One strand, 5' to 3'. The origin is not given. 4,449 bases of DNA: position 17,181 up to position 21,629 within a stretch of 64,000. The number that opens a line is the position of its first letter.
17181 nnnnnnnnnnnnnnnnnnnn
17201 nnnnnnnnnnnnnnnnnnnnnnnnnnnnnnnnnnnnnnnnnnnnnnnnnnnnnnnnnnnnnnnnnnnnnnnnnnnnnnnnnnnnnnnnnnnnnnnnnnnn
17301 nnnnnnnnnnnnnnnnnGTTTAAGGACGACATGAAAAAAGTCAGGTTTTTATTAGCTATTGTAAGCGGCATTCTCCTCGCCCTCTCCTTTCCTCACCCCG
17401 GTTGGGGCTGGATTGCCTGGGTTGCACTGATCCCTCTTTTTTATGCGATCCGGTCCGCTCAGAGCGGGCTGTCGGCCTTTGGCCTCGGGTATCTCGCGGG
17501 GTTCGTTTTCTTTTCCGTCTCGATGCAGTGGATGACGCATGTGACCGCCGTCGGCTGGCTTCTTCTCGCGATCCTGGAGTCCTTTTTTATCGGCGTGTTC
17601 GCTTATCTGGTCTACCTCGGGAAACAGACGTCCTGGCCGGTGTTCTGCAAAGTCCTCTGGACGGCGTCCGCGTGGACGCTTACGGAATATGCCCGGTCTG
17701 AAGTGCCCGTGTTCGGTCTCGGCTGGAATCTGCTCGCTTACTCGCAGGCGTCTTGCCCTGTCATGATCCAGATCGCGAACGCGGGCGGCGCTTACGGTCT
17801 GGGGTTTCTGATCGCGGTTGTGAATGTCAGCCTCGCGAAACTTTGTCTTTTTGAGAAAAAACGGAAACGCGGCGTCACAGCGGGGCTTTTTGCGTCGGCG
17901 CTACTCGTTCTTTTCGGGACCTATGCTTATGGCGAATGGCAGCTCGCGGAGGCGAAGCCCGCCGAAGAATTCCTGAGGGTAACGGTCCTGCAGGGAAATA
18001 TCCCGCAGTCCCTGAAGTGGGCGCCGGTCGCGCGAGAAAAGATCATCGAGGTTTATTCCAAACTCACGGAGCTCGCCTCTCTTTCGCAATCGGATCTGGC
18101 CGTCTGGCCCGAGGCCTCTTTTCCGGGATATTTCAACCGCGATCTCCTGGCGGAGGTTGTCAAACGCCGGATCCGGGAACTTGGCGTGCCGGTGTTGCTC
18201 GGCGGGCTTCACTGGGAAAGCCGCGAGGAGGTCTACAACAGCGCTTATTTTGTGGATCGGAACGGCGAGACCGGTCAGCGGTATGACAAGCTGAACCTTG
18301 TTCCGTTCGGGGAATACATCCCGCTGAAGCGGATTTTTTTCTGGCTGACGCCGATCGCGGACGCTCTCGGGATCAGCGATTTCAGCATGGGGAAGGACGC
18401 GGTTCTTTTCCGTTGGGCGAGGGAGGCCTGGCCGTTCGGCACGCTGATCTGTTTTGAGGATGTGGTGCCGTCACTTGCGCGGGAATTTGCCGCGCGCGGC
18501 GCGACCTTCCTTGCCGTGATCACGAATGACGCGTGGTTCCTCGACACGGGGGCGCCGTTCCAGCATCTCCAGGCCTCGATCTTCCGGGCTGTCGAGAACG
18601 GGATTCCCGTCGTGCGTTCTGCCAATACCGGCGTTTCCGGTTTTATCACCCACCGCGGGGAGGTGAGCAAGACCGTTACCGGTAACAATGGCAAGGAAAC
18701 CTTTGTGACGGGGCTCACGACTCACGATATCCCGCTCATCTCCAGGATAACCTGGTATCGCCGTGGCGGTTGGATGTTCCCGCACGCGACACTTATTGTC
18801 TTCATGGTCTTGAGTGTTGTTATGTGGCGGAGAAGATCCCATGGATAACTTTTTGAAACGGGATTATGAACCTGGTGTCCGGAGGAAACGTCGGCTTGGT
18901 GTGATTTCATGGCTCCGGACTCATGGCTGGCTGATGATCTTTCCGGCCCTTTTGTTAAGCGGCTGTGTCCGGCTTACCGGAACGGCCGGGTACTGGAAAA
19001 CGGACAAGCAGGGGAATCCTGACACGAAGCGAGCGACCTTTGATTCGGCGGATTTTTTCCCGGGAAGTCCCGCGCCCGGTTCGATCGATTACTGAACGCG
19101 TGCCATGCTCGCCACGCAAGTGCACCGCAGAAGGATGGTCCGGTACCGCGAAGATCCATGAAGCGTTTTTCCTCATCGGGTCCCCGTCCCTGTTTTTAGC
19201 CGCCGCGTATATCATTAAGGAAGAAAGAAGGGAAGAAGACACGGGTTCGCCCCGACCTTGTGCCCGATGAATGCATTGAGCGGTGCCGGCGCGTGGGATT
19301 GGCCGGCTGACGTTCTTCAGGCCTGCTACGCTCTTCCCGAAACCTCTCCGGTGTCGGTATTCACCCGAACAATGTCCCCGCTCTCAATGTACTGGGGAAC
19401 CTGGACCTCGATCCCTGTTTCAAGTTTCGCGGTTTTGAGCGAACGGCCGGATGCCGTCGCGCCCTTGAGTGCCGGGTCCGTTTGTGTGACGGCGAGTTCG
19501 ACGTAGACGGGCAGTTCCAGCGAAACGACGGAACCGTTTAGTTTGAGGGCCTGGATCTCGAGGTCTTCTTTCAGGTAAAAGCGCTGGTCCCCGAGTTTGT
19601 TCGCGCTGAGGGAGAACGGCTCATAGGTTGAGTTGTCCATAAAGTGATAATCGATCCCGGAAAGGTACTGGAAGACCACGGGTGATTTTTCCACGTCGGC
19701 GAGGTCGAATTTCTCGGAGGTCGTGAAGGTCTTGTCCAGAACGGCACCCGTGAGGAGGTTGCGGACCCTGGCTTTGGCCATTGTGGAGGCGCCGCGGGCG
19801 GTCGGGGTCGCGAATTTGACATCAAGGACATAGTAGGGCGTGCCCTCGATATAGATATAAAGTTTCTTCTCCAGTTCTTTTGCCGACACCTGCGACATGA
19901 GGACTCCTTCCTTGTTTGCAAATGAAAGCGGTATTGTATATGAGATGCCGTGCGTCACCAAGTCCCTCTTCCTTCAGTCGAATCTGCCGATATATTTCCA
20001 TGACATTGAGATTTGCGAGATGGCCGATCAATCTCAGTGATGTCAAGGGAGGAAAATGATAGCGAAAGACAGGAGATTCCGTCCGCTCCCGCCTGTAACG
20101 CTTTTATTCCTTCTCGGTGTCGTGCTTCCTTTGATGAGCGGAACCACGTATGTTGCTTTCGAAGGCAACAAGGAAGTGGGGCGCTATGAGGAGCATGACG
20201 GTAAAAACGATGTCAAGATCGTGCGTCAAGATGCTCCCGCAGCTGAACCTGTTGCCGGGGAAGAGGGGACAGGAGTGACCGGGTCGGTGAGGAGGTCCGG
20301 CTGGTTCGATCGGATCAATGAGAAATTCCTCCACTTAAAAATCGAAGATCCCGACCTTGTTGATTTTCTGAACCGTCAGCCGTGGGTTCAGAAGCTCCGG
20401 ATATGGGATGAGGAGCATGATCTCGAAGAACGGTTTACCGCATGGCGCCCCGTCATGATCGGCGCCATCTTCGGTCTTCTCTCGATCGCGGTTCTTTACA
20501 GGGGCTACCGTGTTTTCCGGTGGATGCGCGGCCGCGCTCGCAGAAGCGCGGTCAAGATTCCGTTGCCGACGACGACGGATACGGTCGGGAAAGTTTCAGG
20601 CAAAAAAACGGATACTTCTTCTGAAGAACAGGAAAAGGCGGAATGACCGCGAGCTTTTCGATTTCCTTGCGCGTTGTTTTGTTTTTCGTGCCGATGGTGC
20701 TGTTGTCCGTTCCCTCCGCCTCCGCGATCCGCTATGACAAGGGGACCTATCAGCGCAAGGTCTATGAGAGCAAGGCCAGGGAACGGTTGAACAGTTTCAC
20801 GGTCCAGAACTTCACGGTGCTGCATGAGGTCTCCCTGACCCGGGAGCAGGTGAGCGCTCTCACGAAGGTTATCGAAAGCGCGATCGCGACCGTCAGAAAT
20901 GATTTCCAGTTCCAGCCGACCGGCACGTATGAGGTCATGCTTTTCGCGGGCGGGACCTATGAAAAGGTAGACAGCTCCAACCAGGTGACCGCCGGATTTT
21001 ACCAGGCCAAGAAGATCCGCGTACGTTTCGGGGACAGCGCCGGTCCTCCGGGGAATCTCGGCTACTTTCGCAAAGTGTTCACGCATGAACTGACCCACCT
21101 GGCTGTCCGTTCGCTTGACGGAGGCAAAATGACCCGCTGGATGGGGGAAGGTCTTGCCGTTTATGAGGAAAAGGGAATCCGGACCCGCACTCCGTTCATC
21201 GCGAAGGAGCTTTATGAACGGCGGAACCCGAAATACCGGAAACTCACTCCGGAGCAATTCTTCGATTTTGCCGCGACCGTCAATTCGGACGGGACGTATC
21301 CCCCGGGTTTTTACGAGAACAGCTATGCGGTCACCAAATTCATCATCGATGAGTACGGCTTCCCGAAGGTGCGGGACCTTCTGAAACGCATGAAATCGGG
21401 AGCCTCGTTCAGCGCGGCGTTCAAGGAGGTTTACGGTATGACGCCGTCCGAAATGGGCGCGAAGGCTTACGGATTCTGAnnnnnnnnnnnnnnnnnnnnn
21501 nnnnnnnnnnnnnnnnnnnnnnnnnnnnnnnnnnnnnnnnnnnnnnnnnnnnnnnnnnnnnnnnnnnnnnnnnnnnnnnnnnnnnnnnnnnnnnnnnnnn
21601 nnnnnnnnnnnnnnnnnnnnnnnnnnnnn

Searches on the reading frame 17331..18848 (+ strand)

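Call 8: search_protein_families(library=pfam, proteins=[window:17331-18848:+], max_evalue=0.001)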
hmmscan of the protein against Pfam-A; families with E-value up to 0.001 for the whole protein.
window:17331-18848:+ (505 aa): 2 families
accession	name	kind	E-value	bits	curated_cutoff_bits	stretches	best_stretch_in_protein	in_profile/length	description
PF20154.4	LNT_N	-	1.8e-34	119.6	27.1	1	12-166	1-158/159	Apolipoprotein N-acyltransferase N-terminal domain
PF00795.27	CN_hydrolase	-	7.2e-24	84.9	23.2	1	216-448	1-233/256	Carbon-nitrogen hydrolase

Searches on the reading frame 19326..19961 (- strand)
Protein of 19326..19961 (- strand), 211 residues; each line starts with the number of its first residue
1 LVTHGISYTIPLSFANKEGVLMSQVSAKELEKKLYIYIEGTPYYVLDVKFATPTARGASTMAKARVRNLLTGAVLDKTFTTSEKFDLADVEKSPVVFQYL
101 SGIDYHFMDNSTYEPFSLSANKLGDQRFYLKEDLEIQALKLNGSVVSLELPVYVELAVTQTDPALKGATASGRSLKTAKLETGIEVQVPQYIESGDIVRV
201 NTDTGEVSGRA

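Call 8: search_protein_families(library=pfam, proteins=[window:19326-19961:-], max_evalue=0.001)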
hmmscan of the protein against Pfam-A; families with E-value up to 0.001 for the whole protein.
window:19326-19961:- (211 aa): 3 families
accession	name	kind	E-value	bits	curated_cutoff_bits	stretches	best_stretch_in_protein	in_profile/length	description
PF09285.17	Elong-fact-P_C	-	1.2e-21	76.5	25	1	154-207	1-53/56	Elongation factor P, C-terminal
PF01132.26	EFP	-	5.2e-14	52.4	27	1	95-146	3-54/54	Elongation factor P (EF-P) OB domain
PF08207.18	EFP_N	-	8.9e-11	42.1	23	1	26-85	1-58/58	Elongation factor P (EF-P) KOW-like domain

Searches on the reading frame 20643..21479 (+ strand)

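Call 8: search_protein_families(library=pfam, proteins=[window:20643-21479:+], max_evalue=0.001)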
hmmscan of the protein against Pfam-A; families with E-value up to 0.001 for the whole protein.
window:20643-21479:+ (278 aa): 1 family
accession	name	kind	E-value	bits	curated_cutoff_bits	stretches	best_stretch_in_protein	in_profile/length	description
PF13485.12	Peptidase_MA_2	-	1.6e-11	44.9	32.4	1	136-266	60-186/201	Peptidase MA superfamily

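Call 37: search_protein_families(library=ncbifam, proteins=[window:20643-21479:+], max_evalue=0.001)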
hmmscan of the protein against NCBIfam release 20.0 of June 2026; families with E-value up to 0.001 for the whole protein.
window:20643-21479:+ (278 aa): 0 families
